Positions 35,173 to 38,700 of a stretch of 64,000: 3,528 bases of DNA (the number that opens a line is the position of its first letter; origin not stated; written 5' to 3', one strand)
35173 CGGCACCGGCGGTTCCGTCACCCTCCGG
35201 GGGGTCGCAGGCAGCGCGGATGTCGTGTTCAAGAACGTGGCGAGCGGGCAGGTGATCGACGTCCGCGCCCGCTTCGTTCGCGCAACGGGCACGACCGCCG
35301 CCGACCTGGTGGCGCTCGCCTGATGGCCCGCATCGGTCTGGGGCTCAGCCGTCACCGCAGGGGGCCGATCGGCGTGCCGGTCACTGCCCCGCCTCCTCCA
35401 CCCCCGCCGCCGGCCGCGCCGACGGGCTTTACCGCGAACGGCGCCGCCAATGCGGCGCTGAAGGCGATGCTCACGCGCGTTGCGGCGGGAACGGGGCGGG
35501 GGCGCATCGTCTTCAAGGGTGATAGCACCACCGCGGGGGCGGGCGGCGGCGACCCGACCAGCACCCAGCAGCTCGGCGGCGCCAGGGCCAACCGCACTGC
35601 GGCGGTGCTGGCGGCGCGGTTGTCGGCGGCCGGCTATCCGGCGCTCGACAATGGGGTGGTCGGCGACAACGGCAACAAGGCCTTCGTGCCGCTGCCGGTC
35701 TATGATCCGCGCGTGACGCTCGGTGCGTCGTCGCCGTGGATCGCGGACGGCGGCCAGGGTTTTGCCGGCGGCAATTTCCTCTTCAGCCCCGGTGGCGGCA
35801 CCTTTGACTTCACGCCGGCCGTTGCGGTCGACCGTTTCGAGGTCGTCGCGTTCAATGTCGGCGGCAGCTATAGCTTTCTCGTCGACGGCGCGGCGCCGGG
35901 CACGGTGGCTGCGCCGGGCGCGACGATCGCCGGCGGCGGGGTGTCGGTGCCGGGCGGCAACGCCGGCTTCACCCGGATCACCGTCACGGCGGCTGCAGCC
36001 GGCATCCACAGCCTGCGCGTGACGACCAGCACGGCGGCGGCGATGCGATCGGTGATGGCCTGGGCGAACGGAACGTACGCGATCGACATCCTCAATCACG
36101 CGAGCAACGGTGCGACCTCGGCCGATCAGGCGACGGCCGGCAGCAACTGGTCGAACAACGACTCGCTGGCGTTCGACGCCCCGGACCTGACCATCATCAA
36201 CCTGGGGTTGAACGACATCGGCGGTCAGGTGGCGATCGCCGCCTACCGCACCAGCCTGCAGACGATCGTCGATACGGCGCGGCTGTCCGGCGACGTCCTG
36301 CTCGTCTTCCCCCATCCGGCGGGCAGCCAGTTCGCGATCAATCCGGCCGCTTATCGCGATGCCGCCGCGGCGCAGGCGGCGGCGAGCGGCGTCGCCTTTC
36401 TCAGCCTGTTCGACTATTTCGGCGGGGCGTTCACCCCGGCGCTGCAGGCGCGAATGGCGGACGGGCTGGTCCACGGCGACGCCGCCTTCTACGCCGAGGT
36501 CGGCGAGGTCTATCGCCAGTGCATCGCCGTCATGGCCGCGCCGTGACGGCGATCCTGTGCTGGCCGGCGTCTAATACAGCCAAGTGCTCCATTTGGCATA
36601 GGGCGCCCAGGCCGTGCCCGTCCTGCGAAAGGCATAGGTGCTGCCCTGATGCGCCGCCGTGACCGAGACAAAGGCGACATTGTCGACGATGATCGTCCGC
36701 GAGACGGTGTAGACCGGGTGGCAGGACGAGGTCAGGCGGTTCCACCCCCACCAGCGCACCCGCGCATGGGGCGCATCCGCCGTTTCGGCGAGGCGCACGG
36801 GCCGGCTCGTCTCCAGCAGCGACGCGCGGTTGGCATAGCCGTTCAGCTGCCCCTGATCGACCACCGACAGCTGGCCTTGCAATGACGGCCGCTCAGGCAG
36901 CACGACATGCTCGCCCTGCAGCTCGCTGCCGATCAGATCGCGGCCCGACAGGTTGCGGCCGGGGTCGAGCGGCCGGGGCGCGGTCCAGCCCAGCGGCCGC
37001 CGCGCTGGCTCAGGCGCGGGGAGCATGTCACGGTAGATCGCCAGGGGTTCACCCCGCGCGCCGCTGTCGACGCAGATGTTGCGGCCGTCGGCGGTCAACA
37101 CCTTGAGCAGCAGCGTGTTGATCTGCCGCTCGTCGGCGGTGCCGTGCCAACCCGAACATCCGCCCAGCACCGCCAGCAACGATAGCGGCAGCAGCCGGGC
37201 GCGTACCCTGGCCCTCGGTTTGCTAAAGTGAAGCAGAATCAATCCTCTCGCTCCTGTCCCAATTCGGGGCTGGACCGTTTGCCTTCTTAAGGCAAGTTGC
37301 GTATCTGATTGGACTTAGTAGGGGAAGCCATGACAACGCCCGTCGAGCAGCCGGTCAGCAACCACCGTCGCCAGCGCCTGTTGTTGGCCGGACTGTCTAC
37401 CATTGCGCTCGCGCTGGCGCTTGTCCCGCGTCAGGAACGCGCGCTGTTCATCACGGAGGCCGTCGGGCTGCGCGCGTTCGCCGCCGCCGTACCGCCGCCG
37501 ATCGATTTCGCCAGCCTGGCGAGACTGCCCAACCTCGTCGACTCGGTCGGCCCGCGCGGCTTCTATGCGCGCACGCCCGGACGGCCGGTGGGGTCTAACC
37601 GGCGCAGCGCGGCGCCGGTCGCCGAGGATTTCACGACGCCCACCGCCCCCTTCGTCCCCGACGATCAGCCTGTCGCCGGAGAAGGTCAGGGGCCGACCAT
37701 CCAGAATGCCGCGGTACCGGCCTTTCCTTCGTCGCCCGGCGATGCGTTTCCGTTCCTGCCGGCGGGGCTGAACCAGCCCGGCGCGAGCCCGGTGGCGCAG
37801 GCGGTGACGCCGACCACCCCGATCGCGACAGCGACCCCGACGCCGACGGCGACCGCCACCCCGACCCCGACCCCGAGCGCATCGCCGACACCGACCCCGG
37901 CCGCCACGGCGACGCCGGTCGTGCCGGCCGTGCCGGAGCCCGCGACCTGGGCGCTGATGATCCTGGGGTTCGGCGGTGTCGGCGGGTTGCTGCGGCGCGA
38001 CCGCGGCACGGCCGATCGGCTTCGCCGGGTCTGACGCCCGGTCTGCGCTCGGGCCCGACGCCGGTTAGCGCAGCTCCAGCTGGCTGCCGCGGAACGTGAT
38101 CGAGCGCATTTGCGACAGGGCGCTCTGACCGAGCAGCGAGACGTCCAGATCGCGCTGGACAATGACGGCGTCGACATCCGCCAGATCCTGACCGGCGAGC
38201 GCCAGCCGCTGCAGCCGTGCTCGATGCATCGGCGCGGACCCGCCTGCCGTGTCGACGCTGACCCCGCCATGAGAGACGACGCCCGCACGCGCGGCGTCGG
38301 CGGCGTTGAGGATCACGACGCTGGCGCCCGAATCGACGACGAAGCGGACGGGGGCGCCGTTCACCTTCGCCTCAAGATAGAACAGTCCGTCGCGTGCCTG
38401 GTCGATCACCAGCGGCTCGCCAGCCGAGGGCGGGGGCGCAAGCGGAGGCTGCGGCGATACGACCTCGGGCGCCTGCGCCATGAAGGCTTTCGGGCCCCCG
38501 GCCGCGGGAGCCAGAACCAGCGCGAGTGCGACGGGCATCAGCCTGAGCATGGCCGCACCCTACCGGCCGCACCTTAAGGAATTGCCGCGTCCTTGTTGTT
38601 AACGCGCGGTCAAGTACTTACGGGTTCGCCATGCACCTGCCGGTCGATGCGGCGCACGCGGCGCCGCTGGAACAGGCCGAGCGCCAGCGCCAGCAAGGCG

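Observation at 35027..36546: Orphan GTA-type head-spike pair (Rcc01079-like base plus SGNH esterase) inside the EPS locus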

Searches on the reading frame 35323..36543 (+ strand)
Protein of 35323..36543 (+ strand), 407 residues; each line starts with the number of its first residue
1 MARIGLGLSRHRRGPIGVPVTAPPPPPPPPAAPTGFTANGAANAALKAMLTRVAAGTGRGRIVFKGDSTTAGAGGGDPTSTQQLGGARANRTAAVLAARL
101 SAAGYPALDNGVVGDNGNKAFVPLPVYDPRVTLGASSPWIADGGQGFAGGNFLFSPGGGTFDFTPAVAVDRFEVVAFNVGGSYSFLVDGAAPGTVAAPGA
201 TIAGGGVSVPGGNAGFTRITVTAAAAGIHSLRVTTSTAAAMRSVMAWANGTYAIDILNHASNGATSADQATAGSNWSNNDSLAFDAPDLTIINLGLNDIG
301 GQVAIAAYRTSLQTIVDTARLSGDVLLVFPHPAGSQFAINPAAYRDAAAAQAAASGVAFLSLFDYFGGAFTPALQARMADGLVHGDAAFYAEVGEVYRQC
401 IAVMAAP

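Call 6: search_protein_families(library=pfam, proteins=[window:35323-36543:+], max_evalue=1)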
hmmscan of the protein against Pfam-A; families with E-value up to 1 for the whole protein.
window:35323-36543:+ (407 aa): 3 families
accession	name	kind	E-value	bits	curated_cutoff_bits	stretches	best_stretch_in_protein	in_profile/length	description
PF13472.12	Lipase_GDSL_2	-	3.4e-13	50.9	32.9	1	246-391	28-177/178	GDSL-like Lipase/Acylhydrolase family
PF00657.28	Lipase_GDSL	-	0.00028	21.5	23.6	1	234-314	37-105/208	GDSL-like Lipase/Acylhydrolase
PF25182.1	NonGDSL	-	0.037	13.8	80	1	279-364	87-174/220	Non-GDSL lipase-like family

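Call 7: search_protein_families(library=ncbifam, proteins=[window:35323-36543:+], max_evalue=1)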
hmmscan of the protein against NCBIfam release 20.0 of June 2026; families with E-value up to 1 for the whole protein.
window:35323-36543:+ (407 aa): 0 families

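Call 8: search_protein_families(library=phrogs, proteins=[window:35323-36543:+], max_evalue=1)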
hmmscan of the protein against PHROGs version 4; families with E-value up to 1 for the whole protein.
window:35323-36543:+ (407 aa): 3 families
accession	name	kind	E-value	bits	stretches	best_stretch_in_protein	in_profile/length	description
phrog_13362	-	unknown function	6.8e-07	28.8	1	240-328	529-611/820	-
phrog_15881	-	tail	7.3e-06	26.1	1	61-323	217-460/554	tail protein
phrog_14987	-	unknown function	0.0002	21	1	162-327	380-548/625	-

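Call 10: find_encoding_contigs(protein=window:35323-36543:+, flank=10000, max_places=6)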
Protein window:35323-36543:+ (407 aa): no gene with exactly this product is on record in the collection.

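Call 24: find_homologous_proteins(query=window:35323-36543:+, max_evalue=0.001)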
Query window:35323-36543:+ (407 aa): 54 proteins with E <= 0.001 among 8000 candidates.
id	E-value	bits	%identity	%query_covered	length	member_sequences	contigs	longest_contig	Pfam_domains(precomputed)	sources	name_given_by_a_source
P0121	5.1e-256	867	100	100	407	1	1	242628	PF13472.13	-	-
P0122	4.1e-176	604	72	100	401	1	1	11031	PF13472.13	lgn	-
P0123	1.5e-135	471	58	99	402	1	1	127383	PF13472.13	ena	-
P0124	6.2e-129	449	59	93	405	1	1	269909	PF13472.13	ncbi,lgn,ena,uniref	ncbi:SGNH/GDSL hydrolase family protein [uncultured Sphingomonas sp.]|uniref:SGNH/GDSL hydrolase fam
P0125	3.0e-125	437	56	100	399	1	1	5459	PF13472.13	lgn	-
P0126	2.5e-124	434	59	95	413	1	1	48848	PF13472.13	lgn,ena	-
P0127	3.2e-117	410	56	91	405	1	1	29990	PF13472.13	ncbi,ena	-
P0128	3.4e-117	410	58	93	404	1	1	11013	PF13472.13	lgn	-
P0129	9.7e-114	399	54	100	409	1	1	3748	PF13472.13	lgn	-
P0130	7.2e-110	386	53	99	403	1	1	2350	PF13472.13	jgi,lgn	jgi:hypothetical protein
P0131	3.2e-102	361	54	91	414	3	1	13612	PF13472.13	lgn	-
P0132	3.1e-100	354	53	94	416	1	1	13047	PF13472.13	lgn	-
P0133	1.5e-94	336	50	100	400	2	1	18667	PF13472.13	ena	-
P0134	5.5e-90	321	51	99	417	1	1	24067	PF13472.13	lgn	-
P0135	5.7e-90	321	48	100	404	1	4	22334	PF13472.13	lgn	-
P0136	8.7e-90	320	50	92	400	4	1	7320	PF13472.13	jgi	jgi:hypothetical protein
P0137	1.7e-89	319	48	100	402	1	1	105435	PF13472.13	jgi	jgi:hypothetical protein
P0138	2.1e-89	319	51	92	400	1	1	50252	PF13472.13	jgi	jgi:hypothetical protein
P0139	6.8e-89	317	47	100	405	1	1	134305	PF13472.13,PF00657.29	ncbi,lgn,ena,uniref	ncbi:SGNH/GDSL hydrolase family protein [uncultured Sphingomonas sp.]|uniref:SGNH/GDSL hydrolase fam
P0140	1.0e-85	307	49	93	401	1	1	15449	PF13472.13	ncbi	-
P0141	2.3e-82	296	48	91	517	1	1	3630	PF13472.13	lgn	-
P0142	1.2e-76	277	48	91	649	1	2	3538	PF13472.13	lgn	-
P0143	1.7e-75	273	44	99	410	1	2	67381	PF13472.13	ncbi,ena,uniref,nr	ncbi:SGNH/GDSL hydrolase family protein [Sphingomonas bacterium]|uniref:SGNH/GDSL hydrolase family p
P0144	6.0e-75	271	47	92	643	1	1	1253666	PF13472.13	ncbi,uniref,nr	ncbi:hypothetical protein GCM10011380_05590 [Sphingomonas metalli]|uniref:SGNH hydrolase-type estera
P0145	5.8e-73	265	47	93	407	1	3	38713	PF13472.13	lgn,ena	-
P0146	6.2e-73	264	44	91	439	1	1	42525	PF13472.13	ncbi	ncbi:MAG: SGNH/GDSL hydrolase family protein [Polynucleobacter sp.]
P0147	4.4e-71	258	45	91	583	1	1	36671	PF13472.13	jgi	jgi:hypothetical protein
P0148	4.7e-68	248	45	91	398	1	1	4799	PF13472.13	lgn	-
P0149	2.2e-64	236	45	98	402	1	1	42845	PF13472.13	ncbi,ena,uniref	ncbi:GDSL-type esterase/lipase family protein [uncultured Sphingomonas sp.]|uniref:GDSL-type esteras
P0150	8.2e-59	218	44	91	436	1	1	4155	PF13472.13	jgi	jgi:hypothetical protein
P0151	1.3e-50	191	45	89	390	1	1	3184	PF13472.13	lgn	-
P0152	3.7e-48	183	48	60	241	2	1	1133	PF13472.13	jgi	jgi:lysophospholipase L1-like esterase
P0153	1.8e-29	121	34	87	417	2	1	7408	PF13472.13,PF00657.29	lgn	-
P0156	1.5e-22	99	32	92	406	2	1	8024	PF13472.13,PF00657.29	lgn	-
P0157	1.3e-21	96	31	74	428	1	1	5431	PF13472.13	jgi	-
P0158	3.7e-20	91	30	76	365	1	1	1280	PF13472.13,PF00657.29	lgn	-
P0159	5.7e-20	90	37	68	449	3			PF13472.13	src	-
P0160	1.7e-19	88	31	79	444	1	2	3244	PF13472.13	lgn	-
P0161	8.3e-19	86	35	59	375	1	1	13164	PF13472.13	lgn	-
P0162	2.7e-18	85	33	70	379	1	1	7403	PF13472.13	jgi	jgi:lysophospholipase L1-like esterase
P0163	4.0e-17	81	32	72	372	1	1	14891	PF13472.13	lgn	-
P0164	1.7e-16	79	32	70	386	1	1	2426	PF13472.13,PF00657.29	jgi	-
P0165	4.8e-16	77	29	77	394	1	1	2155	PF13472.13,PF00657.29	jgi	jgi:lysophospholipase L1-like esterase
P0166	7.7e-16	76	29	87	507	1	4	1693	PF19264.5,PF13472.13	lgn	-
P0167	4.1e-14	71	31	77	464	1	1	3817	PF13472.13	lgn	-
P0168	2.5e-12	65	31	72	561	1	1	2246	PF13472.13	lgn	-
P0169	3.0e-12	65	29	83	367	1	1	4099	PF13472.13,PF00657.29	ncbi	-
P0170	3.2e-11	61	28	88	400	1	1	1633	PF13472.13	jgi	jgi:lysophospholipase L1-like esterase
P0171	6.6e-10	57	31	79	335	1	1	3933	PF13472.13,PF00657.29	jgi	jgi:lysophospholipase L1-like esterase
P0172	9.3e-9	53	29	89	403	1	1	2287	PF13472.13,PF00657.29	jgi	-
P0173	5.2e-7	47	29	86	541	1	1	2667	PF13472.13,PF00657.29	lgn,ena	-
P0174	3.6e-6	45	27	87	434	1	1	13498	PF04311.21,PF13472.13,PF00657.29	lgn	-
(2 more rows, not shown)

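Call 25: search_solved_structures(query=window:35323-36543:+, max_evalue=1, show_alignments=2)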
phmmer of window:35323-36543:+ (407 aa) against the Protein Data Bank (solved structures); distinct sequences matched with E-value up to 1: 0.

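Call 36: predict_structure(alignment_id=A1)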
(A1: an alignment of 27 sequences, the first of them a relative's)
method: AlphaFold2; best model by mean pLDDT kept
length: 407 residues; sequences in the alignment: 27
mean_pLDDT: 93.6   pTM: 0.91
mean pLDDT of the five models: 93.6, 93.0, 92.7, 92.2, 92.1
residues with pLDDT >= 90: 359; 70-90: 27; 50-70: 7; < 50: 14
segments of 3 or more residues with pLDDT < 50: 1-14
pLDDT, mean of each block of 10 residues (from residue 1): 42 51 83 97 98 96 98 97 97 98 96 95 97 88 94 94 96 96 97 96 93 92 96 96 94 96 98 94 98 99 98 99 99 97 99 99 98 98 98 99 95
secondary structure, 60 per line:
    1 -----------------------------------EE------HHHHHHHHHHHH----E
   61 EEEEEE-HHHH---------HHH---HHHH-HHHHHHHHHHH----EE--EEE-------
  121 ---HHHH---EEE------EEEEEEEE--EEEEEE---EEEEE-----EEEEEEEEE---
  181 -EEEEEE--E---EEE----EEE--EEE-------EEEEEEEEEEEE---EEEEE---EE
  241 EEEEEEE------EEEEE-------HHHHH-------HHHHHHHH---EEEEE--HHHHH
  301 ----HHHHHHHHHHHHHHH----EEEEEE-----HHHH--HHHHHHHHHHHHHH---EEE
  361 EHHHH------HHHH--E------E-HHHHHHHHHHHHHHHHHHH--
elements in order: H44-55 E60-66 H68-71 H87-90 H92-102 E111-113 H124-127 E131-133 E140-147 E150-155 E159-163 E169-177 E182-187 E194-196 E201-203 E206-208 E216-227 E231-235 E239-247 E254-258 H266-270 H278-285 E289-293 H296-300 H305-319 E324-329 H335-338 H341-354 E358-361 H362-365 H372-375 H387-405

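Call 40: fold_search(model_id=the predicted structure, library=pdb)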
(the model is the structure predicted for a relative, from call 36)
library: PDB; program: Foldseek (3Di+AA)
matches with E <= 10: 918; with E <= 0.001: 26
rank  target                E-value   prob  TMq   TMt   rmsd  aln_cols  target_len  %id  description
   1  4k3u_A                4.5e-17  1.00  0.63  0.72   5.0       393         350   19  Peptidoglycan O-acetylesterase in action, 30 min (released 2014-09-03)
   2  4k3u_B                9.8e-17  1.00  0.63  0.72   4.9       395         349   19  Peptidoglycan O-acetylesterase in action, 30 min (released 2014-09-03)
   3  8gld_A                6.6e-15  1.00  0.62  0.68   4.9       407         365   10  Crystal structure of the peptidoglycan O-acetylesterase Ape1 (amino acids 22-392) from Campylobacter jejuni (released 2024-03-27)
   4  8gkd_A                1.4e-14  1.00  0.62  0.70   6.1       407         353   11  Crystal structure of the peptidoglycan O-acetylesterase Ape1 (amino acids 41-392) from Campylobacter jejuni (released 2024-03-20)
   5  8gkd_C                1.7e-14  1.00  0.61  0.68   5.2       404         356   12  Crystal structure of the peptidoglycan O-acetylesterase Ape1 (amino acids 41-392) from Campylobacter jejuni (released 2024-03-20)
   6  2o14                  1.9e-07  1.00  0.33  0.38  12.4       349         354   15  X-Ray Crystal Structure of Protein YXIM_BACsu from Bacillus subtilis. Northeast Structural Genomics Consortium Target SR (released 2006-12-12)
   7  3skv_A                4.3e-07  1.00  0.29  0.33  13.8       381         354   13  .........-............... SsfX3 from a Tetracycline Biosynthetic Pathway (released 2011-10-05)
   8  2wab_A                9.5e-07  1.00  0.27  0.32  12.2       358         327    9  Structure of an active site mutant of a family two carbohydrate esterase from Clostridium thermocellum in complex with (released 2009-03-24)
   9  2wao_A                1.2e-06  1.00  0.27  0.32  12.6       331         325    9  Structure of a family two carbohydrate esterase from Clostridium thermocellum in complex with cellohexaose (released 2009-10-06)
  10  3abz_B                1.7e-06  0.99  0.21  0.13  12.1       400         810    9  Crystal structure of Se-Met labeled Beta-glucosidase from Kluyveromyces marxianus (released 2010-08-11)
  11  3skv_B                3.2e-06  1.00  0.27  0.32  13.8       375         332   12  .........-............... SsfX3 from a Tetracycline Biosynthetic Pathway (released 2011-10-05)
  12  3ac0_B                3.6e-06  0.97  0.20  0.13  13.6       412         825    9  Crystal structure of Beta-glucosidase from Kluyveromyces marxianus in complex with glucose (released 2010-08-11)
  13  3u37_H                3.7e-05  0.99  0.25  0.27  14.2       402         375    9  An Acetyl Xylan Esterase (Est2A) from the Rumen Bacterium Butyrivibrio proteoclasticus. (released 2013-02-13)
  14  3u37_B                6.4e-05  0.99  0.27  0.29  11.7       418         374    8  An Acetyl Xylan Esterase (Est2A) from the Rumen Bacterium Butyrivibrio proteoclasticus. (released 2013-02-13)
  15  8qf8_A                7.7e-05  1.00  0.23  0.13   5.7       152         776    7  GH146 beta-L-arabinofuranosidase from Bacteroides thetaioatomicron in complex with beta-l-arabinofurano cyclophellitol (released 2023-12-13)
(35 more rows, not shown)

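Call 47: fold_search(model_id=the predicted structure, library=viral)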
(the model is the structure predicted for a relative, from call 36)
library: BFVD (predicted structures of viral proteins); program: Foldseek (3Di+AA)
matches with E <= 10: 1159; with E <= 0.001: 81
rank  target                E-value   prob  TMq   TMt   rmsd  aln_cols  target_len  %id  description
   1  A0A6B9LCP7            4.4e-21  1.00  0.69  0.73  19.5       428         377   19  (no name in the UniProt tables at hand)
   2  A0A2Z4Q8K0            8.1e-21  1.00  0.69  0.67   3.7       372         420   22  Hydrolase [Gordonia phage Suzy]
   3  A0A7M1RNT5            7.3e-18  1.00  0.65  0.50  12.4       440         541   18  Minor tail protein [Arthrobacter phage Thunderclap]
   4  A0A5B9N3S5            2.7e-17  1.00  0.64  0.35   4.8       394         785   15  Tail fiber protein [Klebsiella phage Sin4]
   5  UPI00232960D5         1.5e-16  1.00  0.65  0.68   4.9       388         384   16  (no name look-up for this kind of identifier)
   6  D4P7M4                1.9e-16  1.00  0.66  0.33   4.2       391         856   18  Tail fiber protein [Rhodococcus phage ReqiPoco6]
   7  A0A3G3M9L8            2.5e-16  1.00  0.66  0.66   4.3       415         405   15  Uncharacterized protein [Gordonia phage Fosterous]
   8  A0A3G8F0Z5            3.8e-15  1.00  0.67  0.26   5.0       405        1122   18  Uncharacterized protein [Proteus phage Mydo]
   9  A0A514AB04            6.9e-15  1.00  0.64  0.64   6.4       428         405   18  (no name in the UniProt tables at hand)
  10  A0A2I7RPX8            2.2e-14  1.00  0.58  0.30   5.3       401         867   15  (no name in the UniProt tables at hand)
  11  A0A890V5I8            1.2e-13  1.00  0.62  0.44  19.6       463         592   17  Hydrolase [Gordonia phage RoyalG]
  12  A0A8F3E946            1.9e-13  1.00  0.64  0.63   4.7       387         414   15  (no name in the UniProt tables at hand)
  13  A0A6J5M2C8            2.5e-12  1.00  0.54  0.49   9.7       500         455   14  Uncharacterized protein [uncultured Caudovirales phage]
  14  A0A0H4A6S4            3.0e-11  1.00  0.37  0.23  14.3       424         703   13  (no name in the UniProt tables at hand)
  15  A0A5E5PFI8            6.2e-11  1.00  0.34  0.23  15.9       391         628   15  (no name in the UniProt tables at hand)
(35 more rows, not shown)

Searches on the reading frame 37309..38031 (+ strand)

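Call 18: search_protein_families(library=pfam, proteins=[window:37309-38031:+], max_evalue=0.001)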
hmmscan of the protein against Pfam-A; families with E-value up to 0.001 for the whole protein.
window:37309-38031:+ (241 aa): 1 family
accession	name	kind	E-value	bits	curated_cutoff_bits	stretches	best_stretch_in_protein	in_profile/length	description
PF07589.16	PEP-CTERM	-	2.3e-06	27.9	20.7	1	207-230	1-22/24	PEP-CTERM motif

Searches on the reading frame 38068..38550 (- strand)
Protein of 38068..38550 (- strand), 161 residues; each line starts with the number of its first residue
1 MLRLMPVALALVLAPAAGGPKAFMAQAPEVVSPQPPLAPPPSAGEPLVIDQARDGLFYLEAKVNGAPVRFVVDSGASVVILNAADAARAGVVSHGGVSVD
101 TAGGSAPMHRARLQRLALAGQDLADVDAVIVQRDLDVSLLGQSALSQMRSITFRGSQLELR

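Call 18: search_protein_families(library=pfam, proteins=[window:38068-38550:-], max_evalue=0.001)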
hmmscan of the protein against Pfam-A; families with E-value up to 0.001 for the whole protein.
window:38068-38550:- (161 aa): 4 families
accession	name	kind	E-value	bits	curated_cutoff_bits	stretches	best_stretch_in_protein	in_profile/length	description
PF13975.11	gag-asp_proteas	-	1.4e-20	74.1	28.2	1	60-147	2-92/92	gag-polyprotein putative aspartyl protease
PF13650.11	Asp_protease_2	-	2.3e-18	67.1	24.3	1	60-143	2-89/90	Aspartyl protease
PF00077.25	RVP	-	3.7e-05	24.4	20.7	1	59-149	7-97/101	Retroviral aspartyl protease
PF09668.16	Asp_protease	-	0.00086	19.9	26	0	56-92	9-45/109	Aspartyl protease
